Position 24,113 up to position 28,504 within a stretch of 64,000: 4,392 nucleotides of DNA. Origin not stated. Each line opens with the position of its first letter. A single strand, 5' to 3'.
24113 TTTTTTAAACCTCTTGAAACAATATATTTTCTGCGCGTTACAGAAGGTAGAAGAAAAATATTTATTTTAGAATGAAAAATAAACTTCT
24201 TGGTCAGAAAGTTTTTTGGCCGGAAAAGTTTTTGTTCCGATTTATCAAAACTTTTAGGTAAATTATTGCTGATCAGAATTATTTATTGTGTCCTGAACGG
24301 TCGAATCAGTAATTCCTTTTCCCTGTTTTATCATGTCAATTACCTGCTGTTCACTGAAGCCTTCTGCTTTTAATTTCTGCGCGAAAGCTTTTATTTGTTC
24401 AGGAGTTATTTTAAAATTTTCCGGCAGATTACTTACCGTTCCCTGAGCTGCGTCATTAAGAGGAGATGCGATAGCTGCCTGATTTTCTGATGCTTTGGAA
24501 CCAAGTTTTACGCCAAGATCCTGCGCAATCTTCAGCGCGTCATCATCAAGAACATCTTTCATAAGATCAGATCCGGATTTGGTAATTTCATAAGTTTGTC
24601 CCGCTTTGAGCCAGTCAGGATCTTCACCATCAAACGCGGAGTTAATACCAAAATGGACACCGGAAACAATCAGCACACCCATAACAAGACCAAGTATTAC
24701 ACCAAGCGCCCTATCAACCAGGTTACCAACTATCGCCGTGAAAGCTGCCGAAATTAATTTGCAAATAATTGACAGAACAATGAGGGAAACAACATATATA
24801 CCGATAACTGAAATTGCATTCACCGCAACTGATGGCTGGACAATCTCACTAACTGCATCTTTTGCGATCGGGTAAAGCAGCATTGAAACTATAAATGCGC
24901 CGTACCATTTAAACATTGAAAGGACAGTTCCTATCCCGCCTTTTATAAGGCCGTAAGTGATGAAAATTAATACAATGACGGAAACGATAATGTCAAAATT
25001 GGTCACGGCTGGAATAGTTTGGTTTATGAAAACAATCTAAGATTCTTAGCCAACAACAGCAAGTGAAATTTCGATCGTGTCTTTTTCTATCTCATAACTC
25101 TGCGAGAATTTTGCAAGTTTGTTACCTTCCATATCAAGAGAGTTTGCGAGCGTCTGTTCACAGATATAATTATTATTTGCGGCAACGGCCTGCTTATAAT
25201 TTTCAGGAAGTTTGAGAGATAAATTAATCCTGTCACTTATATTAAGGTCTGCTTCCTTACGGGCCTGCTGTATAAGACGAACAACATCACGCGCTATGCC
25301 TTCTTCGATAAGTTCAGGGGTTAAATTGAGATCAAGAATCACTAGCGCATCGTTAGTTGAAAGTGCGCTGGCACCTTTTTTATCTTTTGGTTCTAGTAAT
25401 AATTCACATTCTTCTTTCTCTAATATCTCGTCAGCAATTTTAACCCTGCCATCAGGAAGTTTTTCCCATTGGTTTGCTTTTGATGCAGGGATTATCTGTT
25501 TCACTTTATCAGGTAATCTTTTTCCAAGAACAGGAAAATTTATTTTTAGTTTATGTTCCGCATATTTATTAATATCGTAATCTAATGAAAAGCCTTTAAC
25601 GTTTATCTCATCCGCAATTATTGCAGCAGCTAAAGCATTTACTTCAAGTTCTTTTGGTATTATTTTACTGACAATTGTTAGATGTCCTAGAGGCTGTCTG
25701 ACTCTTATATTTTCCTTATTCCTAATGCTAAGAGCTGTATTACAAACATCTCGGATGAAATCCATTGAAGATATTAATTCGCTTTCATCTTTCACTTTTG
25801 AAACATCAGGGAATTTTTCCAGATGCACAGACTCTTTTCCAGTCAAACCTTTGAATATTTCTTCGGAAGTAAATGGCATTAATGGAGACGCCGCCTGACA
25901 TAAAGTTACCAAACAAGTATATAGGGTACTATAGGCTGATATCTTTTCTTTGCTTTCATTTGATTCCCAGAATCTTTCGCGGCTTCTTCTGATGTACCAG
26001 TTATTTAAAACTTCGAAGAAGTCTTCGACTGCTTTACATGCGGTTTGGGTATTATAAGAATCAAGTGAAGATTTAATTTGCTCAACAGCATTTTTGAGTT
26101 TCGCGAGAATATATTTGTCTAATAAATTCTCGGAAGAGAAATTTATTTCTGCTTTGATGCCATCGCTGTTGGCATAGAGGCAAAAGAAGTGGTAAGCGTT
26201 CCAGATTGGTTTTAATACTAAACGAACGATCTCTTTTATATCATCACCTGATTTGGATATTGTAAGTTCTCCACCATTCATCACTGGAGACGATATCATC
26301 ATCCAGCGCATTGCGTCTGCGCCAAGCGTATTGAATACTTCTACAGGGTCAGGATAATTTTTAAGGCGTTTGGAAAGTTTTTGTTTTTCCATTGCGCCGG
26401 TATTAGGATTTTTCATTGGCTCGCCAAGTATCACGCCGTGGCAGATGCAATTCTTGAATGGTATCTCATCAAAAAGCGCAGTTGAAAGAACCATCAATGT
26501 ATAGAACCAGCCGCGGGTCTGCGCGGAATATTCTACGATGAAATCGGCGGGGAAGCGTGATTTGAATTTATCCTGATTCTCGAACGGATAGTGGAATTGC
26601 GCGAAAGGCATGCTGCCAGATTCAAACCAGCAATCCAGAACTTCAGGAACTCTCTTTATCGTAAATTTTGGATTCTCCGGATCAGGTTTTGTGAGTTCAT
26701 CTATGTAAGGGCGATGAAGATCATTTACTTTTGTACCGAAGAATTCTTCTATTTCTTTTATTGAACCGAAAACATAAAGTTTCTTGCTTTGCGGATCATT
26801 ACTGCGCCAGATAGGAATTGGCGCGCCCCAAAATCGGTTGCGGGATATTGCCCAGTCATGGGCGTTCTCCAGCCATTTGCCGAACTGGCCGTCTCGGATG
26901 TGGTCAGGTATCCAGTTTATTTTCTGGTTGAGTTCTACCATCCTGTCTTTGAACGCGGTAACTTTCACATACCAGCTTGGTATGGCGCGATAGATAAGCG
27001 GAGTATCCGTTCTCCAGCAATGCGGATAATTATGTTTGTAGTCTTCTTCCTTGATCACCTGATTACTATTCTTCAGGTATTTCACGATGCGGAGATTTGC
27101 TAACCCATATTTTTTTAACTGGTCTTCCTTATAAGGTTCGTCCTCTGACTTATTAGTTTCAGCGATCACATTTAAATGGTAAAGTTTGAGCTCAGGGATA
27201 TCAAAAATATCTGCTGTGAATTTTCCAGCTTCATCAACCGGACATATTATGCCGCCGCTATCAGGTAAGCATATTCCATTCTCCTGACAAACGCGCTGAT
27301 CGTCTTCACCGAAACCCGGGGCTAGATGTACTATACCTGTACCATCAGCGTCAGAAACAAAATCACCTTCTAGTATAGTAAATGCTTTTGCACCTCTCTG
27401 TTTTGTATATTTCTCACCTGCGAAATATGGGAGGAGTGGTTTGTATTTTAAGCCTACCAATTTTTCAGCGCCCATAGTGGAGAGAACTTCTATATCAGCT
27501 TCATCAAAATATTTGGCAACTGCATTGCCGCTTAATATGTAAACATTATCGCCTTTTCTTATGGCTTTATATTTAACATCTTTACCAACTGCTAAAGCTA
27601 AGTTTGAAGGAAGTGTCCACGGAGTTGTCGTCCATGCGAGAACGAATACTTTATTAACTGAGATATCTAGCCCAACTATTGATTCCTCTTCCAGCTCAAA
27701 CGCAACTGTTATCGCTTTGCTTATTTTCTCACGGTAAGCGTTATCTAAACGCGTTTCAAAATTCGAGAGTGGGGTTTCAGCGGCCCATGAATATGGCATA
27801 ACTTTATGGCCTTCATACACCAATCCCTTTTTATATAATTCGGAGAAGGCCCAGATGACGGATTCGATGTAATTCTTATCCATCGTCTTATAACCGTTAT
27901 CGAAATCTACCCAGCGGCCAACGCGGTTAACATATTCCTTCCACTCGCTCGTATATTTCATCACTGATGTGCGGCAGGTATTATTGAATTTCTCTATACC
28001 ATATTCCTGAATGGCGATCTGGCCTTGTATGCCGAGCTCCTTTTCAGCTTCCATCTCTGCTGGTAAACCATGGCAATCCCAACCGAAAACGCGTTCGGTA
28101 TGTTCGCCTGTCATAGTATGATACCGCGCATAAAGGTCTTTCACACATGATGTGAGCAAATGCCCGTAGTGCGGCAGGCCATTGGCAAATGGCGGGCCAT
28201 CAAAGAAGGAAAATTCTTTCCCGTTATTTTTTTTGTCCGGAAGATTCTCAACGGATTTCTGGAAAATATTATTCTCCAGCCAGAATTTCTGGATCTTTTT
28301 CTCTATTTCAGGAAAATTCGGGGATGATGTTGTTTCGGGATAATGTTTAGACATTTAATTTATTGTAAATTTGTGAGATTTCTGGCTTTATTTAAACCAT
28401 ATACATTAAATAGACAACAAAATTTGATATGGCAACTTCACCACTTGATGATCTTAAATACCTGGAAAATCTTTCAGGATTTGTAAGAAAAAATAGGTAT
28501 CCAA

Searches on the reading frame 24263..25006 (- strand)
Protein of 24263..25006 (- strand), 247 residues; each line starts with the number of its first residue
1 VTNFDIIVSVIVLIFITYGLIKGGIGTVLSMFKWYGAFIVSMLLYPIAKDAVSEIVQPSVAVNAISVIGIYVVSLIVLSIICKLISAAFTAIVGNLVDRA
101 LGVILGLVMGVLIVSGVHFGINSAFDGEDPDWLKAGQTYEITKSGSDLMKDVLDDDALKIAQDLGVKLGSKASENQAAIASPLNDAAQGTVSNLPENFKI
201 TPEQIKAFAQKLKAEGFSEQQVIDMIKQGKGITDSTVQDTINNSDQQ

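Call 21: search_protein_families(library=pfam, proteins=[window:24263-25006:-], max_evalue=0.00001)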
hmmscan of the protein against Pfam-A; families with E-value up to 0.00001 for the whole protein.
window:24263-25006:- (247 aa): 1 family
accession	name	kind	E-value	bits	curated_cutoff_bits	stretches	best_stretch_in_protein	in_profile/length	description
PF02674.22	Colicin_V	-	1.7e-21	77.1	29.3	1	4-141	1-138/144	Colicin V production protein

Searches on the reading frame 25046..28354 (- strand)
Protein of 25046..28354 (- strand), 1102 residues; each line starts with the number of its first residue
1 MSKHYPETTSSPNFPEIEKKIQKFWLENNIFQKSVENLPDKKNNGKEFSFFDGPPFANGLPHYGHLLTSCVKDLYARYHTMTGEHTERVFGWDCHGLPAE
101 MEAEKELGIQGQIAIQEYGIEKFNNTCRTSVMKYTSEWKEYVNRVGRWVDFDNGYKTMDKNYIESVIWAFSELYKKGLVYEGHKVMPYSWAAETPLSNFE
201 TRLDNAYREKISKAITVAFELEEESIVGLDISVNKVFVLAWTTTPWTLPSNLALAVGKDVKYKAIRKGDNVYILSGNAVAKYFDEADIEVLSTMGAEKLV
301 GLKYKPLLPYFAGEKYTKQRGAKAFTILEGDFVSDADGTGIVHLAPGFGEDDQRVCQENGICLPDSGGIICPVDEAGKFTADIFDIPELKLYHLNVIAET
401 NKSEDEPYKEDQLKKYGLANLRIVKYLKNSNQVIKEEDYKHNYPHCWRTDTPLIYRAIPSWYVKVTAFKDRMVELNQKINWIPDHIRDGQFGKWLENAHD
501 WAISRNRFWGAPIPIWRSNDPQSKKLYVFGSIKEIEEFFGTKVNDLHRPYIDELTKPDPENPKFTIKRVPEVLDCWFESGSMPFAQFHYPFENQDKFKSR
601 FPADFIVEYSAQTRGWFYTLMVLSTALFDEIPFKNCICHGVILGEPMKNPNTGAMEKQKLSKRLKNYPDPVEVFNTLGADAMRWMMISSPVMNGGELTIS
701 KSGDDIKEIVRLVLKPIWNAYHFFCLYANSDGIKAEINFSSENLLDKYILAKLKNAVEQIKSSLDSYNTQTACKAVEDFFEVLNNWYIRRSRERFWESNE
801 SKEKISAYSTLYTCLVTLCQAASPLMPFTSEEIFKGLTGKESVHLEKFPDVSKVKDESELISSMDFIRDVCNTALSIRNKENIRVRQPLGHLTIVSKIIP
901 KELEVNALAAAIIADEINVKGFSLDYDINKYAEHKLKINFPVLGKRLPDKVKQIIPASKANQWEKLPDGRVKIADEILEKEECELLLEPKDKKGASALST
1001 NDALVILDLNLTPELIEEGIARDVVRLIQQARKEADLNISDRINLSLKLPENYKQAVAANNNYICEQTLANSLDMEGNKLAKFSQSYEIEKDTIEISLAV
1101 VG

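Call 22: search_protein_families(library=pfam, proteins=[window:25046-28354:-], max_evalue=0.00001)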
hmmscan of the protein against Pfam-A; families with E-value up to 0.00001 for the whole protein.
window:25046-28354:- (1102 aa): 4 families
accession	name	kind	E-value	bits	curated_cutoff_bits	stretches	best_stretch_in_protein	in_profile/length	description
PF00133.28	tRNA-synt_1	-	4.6e-132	441.1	22.7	1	21-693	2-409/414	tRNA synthetases class I (I, L, M and V)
PF19302.4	DUF5915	-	1e-33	117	27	1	911-1099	2-193/195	Domain of unknown function (DUF5915)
PF08264.19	Anticodon_1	-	6.1e-32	111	25.1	1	746-889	1-144/148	Anticodon-binding domain of tRNA ligase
PF09334.17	tRNA-synt_1g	-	3.7e-16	59.3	20.1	1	55-197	8-131/391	tRNA synthetases class I (M)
